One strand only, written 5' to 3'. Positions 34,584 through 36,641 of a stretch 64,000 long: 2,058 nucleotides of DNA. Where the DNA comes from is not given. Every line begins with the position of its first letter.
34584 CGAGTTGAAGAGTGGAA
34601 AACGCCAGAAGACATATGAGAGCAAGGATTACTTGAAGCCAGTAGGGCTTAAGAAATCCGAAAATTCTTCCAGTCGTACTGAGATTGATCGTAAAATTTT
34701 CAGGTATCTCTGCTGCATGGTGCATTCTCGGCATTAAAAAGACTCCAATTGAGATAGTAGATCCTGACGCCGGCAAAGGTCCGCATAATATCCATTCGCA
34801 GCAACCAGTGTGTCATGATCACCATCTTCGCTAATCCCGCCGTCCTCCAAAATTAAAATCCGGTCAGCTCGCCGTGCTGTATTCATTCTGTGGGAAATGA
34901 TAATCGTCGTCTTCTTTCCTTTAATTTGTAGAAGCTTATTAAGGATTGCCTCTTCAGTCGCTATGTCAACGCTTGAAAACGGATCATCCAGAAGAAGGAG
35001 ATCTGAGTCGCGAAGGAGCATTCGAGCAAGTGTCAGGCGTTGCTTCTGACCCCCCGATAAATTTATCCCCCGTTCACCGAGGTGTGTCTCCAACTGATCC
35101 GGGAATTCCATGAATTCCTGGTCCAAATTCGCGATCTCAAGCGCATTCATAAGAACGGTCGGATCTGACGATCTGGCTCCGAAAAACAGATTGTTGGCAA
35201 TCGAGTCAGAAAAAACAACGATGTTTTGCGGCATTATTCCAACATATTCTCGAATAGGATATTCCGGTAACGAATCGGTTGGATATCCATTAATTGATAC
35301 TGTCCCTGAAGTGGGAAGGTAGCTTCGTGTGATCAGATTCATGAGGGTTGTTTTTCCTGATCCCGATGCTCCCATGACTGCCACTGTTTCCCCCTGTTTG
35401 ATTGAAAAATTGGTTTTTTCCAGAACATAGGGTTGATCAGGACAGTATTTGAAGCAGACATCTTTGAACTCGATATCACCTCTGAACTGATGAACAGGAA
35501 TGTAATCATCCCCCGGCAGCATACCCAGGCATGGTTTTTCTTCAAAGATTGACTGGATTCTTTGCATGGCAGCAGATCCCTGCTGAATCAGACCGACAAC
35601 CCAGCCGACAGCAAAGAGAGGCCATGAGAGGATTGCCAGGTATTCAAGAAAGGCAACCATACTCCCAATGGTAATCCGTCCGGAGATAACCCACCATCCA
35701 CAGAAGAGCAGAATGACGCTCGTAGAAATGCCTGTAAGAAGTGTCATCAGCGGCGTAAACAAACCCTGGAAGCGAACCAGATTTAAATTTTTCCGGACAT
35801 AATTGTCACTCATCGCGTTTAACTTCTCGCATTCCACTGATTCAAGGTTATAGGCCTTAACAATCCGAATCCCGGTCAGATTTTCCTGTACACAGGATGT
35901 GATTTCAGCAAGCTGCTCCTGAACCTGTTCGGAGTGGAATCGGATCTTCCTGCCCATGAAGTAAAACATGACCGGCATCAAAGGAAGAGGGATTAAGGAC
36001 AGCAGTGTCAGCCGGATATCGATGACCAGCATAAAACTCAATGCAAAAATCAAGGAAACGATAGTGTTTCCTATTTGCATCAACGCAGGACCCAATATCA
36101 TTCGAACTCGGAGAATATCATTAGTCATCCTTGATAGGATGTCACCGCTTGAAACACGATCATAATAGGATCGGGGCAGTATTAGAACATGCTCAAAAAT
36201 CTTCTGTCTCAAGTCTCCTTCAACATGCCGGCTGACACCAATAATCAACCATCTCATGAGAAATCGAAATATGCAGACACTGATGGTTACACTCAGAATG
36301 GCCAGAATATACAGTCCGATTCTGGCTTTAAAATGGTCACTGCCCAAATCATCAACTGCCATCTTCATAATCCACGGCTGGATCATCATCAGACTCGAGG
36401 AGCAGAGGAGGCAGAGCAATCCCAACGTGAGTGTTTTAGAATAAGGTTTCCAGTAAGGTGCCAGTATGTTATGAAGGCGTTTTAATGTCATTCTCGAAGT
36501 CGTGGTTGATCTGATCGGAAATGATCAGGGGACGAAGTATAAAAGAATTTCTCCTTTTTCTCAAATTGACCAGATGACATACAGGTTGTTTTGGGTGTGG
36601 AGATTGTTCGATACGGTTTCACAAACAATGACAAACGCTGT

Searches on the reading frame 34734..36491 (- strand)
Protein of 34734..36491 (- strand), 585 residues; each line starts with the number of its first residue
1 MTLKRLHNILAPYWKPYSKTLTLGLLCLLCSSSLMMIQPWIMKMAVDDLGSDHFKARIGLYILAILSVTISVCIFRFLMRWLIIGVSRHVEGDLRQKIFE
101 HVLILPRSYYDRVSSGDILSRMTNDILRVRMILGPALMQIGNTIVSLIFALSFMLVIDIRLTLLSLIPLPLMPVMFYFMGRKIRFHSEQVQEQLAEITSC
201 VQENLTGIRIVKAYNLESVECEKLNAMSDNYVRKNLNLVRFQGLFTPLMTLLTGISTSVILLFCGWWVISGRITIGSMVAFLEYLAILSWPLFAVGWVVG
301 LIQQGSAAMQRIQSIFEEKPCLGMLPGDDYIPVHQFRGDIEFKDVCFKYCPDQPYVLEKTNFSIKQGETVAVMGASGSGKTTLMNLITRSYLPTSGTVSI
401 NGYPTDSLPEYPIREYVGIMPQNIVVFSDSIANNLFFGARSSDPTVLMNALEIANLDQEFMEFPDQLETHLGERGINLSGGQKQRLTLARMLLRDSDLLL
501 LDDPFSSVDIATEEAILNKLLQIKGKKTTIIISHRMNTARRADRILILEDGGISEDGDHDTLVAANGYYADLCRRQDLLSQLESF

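Call 82: search_protein_families(library=pfam, proteins=[window:34734-36491:-], max_evalue=0.00001)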
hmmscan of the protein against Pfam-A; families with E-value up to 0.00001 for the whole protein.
window:34734-36491:- (585 aa): 2 families
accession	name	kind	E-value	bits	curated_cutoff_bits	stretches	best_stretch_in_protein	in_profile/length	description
PF00664.28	ABC_membrane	-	1.1e-52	179.8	28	1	22-292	2-274/274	ABC transporter transmembrane region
PF00005.33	ABC_tran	-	3.3e-29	102.7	25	1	357-505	1-136/137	ABC transporter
